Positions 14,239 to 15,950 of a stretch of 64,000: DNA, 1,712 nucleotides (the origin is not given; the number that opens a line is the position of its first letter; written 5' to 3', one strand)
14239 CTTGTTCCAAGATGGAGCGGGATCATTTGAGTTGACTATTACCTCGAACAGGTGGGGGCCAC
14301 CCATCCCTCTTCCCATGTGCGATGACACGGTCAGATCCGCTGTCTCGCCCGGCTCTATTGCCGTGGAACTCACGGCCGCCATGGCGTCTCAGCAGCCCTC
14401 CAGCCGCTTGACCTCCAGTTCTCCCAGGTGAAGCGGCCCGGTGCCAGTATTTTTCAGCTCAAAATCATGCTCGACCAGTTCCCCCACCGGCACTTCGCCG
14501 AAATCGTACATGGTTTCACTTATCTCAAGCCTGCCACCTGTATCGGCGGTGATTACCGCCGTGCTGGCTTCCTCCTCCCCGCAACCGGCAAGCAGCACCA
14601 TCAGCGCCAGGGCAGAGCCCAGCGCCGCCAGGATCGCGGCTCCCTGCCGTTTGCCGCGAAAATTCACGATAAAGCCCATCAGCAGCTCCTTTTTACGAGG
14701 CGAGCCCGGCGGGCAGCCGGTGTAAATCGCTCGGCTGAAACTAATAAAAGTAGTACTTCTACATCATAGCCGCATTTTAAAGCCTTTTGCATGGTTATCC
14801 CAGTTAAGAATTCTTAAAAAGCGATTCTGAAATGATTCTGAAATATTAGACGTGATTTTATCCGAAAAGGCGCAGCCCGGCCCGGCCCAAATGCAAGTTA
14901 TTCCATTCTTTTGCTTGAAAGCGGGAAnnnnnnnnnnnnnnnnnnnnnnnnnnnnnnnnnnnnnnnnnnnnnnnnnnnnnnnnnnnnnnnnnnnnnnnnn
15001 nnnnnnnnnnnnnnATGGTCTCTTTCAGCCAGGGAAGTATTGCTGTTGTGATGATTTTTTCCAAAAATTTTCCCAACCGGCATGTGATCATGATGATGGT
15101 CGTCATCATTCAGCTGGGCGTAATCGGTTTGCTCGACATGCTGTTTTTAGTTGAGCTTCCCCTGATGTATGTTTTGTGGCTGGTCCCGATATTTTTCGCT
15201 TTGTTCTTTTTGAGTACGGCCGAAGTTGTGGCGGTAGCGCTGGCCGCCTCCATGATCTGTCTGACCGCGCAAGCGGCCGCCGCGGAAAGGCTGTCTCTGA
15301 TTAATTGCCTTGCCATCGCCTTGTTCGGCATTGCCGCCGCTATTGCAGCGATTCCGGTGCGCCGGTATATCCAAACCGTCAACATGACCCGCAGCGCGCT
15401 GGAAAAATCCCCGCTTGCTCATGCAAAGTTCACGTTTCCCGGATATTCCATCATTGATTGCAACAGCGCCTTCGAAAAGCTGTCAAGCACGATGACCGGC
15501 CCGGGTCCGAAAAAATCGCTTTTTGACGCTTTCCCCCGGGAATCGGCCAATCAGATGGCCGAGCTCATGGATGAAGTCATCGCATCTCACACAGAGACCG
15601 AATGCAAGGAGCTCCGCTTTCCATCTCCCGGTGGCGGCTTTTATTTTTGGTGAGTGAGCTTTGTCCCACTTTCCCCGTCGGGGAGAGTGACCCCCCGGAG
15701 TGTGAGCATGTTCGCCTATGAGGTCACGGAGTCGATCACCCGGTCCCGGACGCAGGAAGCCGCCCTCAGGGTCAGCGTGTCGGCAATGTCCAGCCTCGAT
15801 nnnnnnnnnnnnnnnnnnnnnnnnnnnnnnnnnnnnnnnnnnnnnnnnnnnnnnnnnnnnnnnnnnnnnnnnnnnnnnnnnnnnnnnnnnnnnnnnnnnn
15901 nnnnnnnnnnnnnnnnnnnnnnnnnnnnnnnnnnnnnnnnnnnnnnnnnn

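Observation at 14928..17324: In-frame TGA splits a PAS domain in a membrane-PAS-multi-GAF sensor gene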

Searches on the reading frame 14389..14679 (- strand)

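Call 38: search_protein_families(library=pfam, proteins=[window:14389-14679:-], max_evalue=0.001)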
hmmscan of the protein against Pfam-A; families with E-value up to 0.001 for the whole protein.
window:14389-14679:- (96 aa): 2 families
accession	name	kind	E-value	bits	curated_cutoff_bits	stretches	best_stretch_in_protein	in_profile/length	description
PF22544.2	HYDIN_VesB_CFA65-like_Ig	-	4.5e-06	27.3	25.5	1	50-96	2-48/100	HYDIN/CFA65/VesB-like, Ig-like domain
PF07610.17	DUF1573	-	1.9e-05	25.1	26.1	1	52-86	2-36/98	Protein of unknown function (DUF1573)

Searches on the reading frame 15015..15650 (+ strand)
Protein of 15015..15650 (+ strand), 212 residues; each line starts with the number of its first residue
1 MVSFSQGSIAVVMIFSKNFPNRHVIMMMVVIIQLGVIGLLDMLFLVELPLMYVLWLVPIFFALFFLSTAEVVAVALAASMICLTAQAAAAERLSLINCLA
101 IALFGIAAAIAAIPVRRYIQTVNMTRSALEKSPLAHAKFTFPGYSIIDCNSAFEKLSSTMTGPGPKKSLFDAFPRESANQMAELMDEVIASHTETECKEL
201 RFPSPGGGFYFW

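Call 64: find_homologous_proteins(query=window:15015-15650:+, max_evalue=0.001)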
Query seq(212 aa) (212 aa): 1 proteins with E <= 0.001 among 1248 candidates.
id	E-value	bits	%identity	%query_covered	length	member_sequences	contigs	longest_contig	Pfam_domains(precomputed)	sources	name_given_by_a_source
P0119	1.2e-124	431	100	94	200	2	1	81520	-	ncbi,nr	ncbi:MAG: hypothetical protein IBX61_00095 [Thermoleophilia bacterium]|nr:hypothetical protein [Ther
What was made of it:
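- Tried and rejected: Homolog search with the window's own N-terminal fragment (call 64).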

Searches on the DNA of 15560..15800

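Call 23: search_rna_families(source=window, start=15560, end=15800, threshold=evalue, max_evalue=10, show_alignments=3)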
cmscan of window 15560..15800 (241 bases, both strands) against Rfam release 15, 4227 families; matches with E-value up to 10: 2.
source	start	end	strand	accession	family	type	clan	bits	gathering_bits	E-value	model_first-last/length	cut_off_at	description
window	15565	15673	+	RF01219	snoR100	Gene; snRNA; snoRNA; HACA-box;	-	14.1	50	3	1-116/116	no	Small nucleolar RNA snoR100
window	15586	15696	+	RF01056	Magnesium-II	Cis-reg; riboswitch;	-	12.3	40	4.4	1-115/115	no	Magnesium riboswitch aptamer (Magnesium responsive RNA element)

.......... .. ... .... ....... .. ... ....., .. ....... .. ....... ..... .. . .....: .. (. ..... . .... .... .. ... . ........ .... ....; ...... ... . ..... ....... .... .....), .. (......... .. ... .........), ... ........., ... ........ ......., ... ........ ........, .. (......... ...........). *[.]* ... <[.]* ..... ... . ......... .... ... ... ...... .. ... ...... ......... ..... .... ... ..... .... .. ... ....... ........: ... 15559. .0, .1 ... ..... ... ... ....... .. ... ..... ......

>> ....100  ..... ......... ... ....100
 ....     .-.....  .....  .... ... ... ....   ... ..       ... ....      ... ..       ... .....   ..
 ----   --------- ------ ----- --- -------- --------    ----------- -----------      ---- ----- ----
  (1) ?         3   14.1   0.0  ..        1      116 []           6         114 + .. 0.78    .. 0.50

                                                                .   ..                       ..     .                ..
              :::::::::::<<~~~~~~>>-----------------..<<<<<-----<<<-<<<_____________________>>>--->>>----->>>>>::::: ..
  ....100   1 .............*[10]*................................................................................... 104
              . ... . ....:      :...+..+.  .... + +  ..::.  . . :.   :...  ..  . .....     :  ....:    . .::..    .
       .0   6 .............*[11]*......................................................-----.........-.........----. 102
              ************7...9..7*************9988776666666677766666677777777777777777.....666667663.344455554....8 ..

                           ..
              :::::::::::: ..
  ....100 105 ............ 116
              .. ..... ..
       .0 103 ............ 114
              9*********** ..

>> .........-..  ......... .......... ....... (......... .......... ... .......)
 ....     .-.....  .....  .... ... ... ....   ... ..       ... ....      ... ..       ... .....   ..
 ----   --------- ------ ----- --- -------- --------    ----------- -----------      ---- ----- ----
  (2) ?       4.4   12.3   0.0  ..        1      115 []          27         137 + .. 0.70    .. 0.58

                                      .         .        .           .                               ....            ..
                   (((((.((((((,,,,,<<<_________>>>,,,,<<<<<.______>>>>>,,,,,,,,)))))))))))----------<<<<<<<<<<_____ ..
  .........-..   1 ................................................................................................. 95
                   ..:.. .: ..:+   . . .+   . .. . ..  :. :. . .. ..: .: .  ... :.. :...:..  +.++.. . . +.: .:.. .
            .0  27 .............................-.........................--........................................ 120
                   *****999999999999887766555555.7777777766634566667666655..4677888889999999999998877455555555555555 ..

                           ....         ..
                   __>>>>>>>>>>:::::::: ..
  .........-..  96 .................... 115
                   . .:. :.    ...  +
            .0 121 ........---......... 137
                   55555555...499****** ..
